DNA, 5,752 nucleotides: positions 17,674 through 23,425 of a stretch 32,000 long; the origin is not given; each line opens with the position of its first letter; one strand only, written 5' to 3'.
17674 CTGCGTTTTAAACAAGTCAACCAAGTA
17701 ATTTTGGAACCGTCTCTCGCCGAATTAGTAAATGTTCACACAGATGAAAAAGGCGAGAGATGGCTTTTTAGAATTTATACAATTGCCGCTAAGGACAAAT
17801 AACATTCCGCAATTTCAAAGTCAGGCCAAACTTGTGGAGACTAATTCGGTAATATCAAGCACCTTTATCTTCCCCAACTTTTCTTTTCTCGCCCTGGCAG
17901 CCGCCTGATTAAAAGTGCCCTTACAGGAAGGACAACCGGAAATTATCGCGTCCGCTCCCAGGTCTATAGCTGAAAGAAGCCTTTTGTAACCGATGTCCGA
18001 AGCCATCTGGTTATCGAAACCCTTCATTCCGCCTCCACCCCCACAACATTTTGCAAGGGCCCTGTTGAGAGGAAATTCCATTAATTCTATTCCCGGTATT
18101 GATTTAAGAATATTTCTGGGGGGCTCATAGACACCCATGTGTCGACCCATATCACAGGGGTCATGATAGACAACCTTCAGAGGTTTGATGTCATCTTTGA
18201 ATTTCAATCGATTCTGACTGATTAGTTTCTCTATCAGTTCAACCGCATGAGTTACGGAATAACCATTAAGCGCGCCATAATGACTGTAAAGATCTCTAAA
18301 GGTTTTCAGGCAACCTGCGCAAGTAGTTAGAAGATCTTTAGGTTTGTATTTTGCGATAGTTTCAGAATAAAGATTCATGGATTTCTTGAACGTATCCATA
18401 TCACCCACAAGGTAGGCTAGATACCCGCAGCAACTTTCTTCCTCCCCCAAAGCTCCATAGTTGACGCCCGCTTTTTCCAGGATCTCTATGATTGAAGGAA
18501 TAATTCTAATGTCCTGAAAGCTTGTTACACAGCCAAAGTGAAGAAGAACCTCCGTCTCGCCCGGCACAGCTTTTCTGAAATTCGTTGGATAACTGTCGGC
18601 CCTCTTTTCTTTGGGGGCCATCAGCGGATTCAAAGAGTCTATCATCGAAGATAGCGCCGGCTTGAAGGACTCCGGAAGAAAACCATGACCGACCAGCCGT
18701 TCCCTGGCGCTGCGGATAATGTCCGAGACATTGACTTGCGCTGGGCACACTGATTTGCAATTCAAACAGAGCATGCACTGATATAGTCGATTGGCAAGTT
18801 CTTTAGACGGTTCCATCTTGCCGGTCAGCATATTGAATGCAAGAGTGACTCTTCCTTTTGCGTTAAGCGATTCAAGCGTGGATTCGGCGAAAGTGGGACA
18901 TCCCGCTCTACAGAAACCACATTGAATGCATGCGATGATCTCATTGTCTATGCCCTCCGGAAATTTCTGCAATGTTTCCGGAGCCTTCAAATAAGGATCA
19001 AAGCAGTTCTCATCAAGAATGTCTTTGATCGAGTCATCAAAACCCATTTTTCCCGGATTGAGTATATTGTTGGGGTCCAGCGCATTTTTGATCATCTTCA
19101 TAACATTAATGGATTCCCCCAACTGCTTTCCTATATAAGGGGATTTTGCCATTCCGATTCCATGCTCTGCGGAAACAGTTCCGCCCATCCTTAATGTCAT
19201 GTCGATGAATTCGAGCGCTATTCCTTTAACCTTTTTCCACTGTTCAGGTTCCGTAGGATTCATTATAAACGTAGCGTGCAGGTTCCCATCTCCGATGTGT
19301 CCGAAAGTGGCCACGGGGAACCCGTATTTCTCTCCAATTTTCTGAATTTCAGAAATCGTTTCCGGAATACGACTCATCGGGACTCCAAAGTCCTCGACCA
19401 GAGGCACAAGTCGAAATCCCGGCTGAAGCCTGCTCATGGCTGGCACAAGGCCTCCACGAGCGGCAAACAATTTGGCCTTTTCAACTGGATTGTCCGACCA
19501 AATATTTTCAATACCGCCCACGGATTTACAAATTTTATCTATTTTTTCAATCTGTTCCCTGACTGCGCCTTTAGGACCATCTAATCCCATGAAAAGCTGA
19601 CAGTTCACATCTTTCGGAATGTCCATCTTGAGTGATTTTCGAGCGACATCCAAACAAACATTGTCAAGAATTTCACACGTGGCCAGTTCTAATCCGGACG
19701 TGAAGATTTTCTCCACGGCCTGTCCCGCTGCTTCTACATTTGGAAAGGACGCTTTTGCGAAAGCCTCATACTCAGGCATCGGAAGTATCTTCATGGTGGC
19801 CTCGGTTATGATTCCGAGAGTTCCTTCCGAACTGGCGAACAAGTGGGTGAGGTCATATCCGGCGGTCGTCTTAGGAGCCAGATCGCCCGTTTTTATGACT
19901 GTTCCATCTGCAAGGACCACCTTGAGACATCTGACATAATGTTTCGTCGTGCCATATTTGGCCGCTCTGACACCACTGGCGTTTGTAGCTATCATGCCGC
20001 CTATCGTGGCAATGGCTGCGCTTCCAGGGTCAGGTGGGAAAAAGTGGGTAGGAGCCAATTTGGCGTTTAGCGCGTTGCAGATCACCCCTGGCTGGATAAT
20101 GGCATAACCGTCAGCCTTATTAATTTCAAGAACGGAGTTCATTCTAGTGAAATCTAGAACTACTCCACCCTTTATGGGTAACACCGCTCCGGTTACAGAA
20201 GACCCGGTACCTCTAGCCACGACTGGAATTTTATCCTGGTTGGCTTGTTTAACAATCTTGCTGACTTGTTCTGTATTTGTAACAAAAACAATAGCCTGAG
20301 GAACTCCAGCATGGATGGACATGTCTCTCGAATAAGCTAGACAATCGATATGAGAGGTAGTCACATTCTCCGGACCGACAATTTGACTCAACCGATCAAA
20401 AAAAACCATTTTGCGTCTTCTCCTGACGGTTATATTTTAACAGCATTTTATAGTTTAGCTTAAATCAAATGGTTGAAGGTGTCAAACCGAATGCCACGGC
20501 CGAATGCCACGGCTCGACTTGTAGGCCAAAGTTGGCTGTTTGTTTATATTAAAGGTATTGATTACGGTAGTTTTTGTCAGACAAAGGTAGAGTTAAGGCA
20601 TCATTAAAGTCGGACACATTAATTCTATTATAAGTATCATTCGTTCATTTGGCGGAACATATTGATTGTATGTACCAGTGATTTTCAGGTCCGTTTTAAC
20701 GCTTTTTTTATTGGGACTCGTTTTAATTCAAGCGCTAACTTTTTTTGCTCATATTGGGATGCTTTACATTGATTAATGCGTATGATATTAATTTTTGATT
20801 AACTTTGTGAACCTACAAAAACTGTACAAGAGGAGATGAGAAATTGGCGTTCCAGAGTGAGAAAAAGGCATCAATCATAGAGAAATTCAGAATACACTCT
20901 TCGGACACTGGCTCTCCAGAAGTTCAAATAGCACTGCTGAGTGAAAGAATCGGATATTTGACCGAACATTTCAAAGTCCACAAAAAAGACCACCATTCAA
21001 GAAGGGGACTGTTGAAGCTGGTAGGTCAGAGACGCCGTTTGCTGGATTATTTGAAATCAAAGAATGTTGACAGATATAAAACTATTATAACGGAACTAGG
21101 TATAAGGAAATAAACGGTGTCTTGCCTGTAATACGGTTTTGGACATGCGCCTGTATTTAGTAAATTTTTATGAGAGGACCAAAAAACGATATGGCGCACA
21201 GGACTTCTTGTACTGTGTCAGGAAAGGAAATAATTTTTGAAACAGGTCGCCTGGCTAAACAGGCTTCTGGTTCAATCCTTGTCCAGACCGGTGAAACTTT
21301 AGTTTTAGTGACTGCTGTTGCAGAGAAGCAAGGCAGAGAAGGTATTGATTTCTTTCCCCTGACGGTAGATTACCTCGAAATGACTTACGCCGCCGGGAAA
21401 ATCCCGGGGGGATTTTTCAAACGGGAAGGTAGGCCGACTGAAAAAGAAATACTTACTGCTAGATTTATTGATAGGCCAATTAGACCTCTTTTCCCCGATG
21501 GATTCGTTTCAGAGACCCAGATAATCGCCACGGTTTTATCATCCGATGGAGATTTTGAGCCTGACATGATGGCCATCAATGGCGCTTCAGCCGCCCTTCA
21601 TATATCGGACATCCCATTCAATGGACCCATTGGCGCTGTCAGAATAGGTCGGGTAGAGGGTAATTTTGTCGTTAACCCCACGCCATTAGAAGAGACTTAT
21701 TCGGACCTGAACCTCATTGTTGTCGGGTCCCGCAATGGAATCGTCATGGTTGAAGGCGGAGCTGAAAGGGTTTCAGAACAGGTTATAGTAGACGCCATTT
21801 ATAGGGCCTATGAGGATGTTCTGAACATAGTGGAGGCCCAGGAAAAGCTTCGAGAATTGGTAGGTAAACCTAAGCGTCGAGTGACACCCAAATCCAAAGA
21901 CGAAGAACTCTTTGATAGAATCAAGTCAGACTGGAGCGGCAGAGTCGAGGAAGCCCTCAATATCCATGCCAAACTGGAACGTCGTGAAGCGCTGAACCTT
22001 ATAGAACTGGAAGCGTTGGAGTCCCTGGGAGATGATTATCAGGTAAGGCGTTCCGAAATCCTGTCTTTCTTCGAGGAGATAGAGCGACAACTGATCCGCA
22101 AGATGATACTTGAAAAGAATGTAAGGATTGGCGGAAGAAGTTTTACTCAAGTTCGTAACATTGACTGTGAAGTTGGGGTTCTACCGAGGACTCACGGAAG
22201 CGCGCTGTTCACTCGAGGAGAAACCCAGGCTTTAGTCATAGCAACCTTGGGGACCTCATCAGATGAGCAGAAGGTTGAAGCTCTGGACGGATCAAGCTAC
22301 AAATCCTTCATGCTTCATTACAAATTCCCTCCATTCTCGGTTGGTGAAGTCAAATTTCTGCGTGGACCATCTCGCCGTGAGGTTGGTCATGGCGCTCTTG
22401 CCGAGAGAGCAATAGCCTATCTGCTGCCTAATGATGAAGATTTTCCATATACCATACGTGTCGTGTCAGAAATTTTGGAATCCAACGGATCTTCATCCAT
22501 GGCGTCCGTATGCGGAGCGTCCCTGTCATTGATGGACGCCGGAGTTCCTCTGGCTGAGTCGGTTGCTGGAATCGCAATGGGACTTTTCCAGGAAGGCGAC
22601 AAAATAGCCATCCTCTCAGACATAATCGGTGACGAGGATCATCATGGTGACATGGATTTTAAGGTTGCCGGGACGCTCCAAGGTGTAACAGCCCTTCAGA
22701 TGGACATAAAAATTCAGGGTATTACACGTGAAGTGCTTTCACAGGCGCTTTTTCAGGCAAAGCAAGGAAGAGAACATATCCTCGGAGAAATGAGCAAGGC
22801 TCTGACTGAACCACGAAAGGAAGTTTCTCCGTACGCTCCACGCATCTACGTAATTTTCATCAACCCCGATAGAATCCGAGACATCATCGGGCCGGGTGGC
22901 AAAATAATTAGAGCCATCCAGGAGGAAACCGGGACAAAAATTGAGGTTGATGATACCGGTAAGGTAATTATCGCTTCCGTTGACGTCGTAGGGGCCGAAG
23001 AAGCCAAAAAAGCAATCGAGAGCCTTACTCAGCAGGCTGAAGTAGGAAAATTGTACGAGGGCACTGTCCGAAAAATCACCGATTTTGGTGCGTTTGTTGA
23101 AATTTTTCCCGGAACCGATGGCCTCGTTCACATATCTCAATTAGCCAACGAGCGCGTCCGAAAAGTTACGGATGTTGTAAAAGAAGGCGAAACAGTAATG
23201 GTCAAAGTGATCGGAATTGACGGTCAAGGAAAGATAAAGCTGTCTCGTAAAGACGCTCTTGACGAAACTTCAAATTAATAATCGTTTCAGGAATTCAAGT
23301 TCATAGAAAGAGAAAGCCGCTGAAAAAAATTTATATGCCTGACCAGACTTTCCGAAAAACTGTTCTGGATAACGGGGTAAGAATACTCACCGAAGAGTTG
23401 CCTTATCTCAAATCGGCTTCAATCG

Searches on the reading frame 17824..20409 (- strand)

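Call 55: search_protein_families(library=pfam, proteins=[window:17824-20409:-], max_evalue=0.00001)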
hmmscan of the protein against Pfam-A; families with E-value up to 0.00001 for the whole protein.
window:17824-20409:- (862 aa): 6 families
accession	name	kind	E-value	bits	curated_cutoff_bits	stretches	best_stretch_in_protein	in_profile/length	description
PF02913.24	FAD-oxidase_C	-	4.4e-62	210.4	21.2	1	212-455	2-248/248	FAD linked oxidases, C-terminal domain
PF01565.28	FAD_binding_4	-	4.3e-41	140.3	26.4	1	37-175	1-139/139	FAD binding domain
PF02754.22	CCG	-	3.4e-29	101.2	20.6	2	746-833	1-84/85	Cysteine-rich domain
PF13183.11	Fer4_8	-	8.3e-11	42.7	27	1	492-559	3-68/68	4Fe-4S dicluster domain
PF13534.11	Fer4_17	-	1.5e-08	35.5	22.2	1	493-559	1-60/61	4Fe-4S dicluster domain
PF12838.12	Fer4_7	-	1.2e-06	29.3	27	1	494-558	2-51/52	4Fe-4S dicluster domain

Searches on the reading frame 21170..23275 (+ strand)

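Call 55: search_protein_families(library=pfam, proteins=[window:21170-23275:+], max_evalue=0.00001)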
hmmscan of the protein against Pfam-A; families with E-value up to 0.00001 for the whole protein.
window:21170-23275:+ (702 aa): 5 families
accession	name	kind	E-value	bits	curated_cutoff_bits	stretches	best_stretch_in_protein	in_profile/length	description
PF01138.27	RNase_PH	-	1.5e-60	203.7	25.5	2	19-149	3-130/130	3' exoribonuclease family, domain 1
PF03725.20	RNase_PH_C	-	1.5e-20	73.3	20.8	2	152-213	1-64/67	3' exoribonuclease family, domain 2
PF00575.29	S1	-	5.2e-19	68.8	22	1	624-694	3-74/74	S1 RNA binding domain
PF03726.19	PNPase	-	3.7e-13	50.2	24.6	1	246-324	1-81/81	Polyribonucleotide nucleotidyltransferase, RNA binding domain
PF00013.35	KH_1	-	6.7e-10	39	21.5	1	561-617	3-65/66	KH domain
